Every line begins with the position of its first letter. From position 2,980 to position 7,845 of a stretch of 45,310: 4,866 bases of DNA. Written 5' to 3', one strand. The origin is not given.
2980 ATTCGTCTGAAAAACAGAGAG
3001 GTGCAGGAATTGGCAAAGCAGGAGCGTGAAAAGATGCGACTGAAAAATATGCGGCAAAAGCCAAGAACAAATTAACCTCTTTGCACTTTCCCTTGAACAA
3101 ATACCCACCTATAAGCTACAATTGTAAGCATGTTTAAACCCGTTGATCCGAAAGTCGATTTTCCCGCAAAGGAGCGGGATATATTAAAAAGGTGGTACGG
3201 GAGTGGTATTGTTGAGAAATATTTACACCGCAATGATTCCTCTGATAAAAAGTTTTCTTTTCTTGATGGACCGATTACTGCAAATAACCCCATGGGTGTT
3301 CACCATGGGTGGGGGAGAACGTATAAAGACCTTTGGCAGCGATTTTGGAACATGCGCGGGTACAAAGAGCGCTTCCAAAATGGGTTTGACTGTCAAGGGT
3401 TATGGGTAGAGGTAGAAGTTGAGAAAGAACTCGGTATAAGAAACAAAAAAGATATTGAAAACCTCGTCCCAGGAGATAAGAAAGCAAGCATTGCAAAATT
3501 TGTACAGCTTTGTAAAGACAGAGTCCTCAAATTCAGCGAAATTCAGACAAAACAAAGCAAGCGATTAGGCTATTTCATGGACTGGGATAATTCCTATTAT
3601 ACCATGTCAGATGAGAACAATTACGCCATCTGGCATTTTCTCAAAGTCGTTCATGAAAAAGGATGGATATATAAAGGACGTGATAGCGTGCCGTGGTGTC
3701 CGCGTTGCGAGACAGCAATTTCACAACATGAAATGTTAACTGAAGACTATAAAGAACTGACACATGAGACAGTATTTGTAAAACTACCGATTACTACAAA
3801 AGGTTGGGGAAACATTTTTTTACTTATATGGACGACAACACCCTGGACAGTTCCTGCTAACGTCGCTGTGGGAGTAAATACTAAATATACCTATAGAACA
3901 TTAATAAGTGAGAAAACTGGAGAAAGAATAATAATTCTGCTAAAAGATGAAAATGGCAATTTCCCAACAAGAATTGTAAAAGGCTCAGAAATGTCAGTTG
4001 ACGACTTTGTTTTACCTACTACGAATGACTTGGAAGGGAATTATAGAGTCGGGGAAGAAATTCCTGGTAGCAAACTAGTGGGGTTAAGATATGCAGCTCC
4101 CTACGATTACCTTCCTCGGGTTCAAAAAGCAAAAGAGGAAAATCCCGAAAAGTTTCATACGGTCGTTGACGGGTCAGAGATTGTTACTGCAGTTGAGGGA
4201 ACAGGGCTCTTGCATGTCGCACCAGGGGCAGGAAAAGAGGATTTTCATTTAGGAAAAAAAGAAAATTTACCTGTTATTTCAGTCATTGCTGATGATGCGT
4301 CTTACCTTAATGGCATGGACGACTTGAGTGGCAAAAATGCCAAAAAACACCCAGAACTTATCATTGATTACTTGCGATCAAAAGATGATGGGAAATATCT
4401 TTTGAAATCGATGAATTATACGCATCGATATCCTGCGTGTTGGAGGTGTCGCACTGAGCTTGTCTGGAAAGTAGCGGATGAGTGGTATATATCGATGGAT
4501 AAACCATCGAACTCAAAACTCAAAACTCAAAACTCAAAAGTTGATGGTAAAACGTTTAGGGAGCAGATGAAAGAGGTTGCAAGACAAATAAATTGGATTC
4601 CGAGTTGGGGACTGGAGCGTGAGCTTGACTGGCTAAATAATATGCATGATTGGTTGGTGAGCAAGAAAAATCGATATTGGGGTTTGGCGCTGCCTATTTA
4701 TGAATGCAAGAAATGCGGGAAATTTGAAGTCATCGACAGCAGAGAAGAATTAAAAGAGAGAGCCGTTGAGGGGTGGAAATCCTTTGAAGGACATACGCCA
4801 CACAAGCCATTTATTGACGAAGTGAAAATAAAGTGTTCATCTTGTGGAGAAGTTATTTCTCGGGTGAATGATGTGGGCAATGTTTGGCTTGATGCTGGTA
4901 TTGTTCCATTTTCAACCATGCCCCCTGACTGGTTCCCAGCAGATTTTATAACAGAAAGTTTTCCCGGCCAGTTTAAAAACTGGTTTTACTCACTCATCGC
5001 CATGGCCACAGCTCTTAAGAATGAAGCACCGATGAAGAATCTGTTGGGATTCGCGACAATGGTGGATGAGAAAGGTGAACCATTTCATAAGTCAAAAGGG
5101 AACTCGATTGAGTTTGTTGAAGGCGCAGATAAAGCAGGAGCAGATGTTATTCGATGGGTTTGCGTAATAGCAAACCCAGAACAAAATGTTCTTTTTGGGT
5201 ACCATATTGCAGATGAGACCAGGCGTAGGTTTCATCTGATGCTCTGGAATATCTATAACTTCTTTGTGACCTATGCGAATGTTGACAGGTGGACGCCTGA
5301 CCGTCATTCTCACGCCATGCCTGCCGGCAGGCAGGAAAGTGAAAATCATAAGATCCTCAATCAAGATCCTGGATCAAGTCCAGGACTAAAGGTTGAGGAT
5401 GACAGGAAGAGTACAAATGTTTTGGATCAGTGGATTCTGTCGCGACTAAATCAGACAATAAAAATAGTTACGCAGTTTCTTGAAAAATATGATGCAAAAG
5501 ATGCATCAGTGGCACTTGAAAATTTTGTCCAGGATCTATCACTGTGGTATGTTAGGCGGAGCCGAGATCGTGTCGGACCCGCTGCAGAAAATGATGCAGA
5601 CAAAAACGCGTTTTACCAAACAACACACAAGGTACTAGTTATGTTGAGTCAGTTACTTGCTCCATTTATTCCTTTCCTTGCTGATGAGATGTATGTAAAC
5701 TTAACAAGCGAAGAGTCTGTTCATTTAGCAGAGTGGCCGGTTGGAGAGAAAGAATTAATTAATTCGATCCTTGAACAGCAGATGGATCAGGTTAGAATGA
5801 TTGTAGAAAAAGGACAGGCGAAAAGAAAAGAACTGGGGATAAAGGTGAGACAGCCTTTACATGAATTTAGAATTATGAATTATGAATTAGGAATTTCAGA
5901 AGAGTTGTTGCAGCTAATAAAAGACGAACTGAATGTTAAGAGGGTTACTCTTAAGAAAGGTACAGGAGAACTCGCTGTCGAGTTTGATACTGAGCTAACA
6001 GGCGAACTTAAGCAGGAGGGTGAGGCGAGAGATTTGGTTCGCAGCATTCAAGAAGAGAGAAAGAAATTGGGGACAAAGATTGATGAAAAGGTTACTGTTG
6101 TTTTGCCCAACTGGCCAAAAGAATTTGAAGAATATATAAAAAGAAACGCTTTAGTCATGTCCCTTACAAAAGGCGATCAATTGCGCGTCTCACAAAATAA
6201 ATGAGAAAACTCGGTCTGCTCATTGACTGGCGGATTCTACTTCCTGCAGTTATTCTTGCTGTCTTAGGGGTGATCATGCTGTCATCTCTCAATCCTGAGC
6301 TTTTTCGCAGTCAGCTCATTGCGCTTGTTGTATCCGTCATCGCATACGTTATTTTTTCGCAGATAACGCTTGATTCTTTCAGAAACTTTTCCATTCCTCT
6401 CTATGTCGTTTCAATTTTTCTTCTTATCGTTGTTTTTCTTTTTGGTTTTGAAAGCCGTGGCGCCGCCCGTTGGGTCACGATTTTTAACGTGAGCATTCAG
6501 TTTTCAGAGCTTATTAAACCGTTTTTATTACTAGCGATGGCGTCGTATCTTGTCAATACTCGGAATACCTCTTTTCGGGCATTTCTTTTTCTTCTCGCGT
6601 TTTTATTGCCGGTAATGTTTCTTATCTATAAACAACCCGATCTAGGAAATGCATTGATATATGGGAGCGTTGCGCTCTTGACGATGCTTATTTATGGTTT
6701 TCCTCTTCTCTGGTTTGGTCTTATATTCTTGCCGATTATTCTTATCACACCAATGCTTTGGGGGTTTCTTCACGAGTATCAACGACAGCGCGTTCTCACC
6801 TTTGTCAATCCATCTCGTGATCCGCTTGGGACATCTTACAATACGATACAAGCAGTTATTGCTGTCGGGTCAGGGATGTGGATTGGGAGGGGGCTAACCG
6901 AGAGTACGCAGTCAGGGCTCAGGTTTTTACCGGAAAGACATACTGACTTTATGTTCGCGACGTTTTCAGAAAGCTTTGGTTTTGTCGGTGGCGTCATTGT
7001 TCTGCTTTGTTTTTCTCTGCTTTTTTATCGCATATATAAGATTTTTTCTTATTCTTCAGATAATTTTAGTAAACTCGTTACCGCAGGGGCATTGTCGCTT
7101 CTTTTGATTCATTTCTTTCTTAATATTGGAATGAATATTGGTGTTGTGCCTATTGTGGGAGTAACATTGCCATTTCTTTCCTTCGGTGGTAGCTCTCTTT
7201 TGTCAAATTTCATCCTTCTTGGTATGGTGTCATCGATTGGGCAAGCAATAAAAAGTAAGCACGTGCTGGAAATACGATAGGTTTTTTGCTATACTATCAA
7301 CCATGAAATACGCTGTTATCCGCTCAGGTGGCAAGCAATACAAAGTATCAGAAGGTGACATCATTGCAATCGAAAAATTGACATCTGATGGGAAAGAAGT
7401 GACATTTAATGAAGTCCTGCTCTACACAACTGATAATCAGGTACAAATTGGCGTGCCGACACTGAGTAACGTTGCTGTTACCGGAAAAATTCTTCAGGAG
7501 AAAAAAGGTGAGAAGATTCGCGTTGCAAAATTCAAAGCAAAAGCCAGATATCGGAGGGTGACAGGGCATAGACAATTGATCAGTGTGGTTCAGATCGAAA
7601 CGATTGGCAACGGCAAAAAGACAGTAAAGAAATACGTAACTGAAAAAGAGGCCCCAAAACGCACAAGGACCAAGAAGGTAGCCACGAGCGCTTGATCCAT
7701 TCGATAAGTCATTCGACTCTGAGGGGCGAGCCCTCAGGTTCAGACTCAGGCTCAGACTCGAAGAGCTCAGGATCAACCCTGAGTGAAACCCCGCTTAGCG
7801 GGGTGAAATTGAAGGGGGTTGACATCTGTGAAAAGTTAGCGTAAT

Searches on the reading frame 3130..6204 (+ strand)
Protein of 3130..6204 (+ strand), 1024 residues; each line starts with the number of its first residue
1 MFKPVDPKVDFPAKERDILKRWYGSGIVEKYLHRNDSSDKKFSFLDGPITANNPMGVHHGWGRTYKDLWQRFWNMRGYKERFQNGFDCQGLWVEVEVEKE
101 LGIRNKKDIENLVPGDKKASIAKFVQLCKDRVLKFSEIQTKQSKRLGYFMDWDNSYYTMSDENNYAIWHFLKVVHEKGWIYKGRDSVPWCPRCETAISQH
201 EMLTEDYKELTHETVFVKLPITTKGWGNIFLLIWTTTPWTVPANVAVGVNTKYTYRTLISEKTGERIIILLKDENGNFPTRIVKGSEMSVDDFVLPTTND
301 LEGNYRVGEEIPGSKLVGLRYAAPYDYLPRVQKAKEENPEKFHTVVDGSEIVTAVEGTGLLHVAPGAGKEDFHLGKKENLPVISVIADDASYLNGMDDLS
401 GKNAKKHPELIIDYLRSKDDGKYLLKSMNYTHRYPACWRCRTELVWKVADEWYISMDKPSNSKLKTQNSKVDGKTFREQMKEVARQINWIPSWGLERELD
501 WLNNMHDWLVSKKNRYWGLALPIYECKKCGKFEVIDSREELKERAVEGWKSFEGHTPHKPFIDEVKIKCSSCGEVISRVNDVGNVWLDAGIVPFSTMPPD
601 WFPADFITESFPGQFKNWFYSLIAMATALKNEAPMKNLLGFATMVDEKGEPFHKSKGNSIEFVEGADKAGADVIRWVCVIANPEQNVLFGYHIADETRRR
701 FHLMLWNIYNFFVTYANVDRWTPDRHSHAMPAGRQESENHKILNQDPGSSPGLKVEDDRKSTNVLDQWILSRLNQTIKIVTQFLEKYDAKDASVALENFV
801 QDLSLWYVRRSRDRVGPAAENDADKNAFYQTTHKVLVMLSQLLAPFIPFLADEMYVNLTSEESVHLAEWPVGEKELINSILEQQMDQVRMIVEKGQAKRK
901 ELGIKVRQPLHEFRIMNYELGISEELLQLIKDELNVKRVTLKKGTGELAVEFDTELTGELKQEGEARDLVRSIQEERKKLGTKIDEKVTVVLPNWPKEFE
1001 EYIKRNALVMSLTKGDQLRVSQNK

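Call 7: search_protein_families(library=pfam, proteins=[window:3130-6204:+], max_evalue=0.01)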
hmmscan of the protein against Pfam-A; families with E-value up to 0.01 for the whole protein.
window:3130-6204:+ (1024 aa): 4 families
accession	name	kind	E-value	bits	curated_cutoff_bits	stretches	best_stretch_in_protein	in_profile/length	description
PF00133.28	tRNA-synt_1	-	1.1e-71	242.3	22.7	1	18-683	2-407/414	tRNA synthetases class I (I, L, M and V)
PF08264.19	Anticodon_1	-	8.5e-32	110.5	25.1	1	766-911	1-145/148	Anticodon-binding domain of tRNA ligase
PF19302.4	DUF5915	-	1.6e-10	41.3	27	1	945-1013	97-171/195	Domain of unknown function (DUF5915)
PF09334.17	tRNA-synt_1g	-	3e-06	26.7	20.1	0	150-199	83-132/391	tRNA synthetases class I (M)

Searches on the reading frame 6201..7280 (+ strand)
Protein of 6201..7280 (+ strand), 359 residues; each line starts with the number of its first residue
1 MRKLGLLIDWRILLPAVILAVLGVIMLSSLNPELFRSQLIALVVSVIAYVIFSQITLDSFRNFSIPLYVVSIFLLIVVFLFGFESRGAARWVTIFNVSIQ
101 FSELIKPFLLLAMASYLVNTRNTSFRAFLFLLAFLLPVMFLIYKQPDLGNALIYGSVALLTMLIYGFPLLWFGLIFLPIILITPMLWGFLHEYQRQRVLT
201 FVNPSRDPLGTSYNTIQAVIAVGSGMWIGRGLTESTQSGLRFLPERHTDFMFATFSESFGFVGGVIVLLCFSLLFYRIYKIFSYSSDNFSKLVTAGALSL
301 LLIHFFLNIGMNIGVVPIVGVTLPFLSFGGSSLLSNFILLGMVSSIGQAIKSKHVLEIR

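Call 4: search_protein_families(library=pfam, proteins=[window:6201-7280:+], max_evalue=0.01)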
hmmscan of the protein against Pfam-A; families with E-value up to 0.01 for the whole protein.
window:6201-7280:+ (359 aa): 1 family
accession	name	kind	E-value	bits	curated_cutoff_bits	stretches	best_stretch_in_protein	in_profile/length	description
PF01098.24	FTSW_RODA_SPOVE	-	1.2e-79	268.4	26.4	1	33-348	36-352/356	Cell cycle protein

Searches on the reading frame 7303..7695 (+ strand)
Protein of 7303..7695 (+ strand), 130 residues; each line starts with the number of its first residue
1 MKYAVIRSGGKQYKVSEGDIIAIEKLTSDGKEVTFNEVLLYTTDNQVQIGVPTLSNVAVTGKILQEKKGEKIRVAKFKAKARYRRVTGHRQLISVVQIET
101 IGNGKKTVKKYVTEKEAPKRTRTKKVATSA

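Call 7: search_protein_families(library=pfam, proteins=[window:7303-7695:+], max_evalue=0.01)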
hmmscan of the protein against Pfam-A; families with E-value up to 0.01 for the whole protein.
window:7303-7695:+ (130 aa): 1 family
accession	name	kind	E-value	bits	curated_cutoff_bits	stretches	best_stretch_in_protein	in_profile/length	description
PF00829.26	Ribosomal_L21p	-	1.5e-29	102.6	27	1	3-101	2-99/99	Ribosomal prokaryotic L21 protein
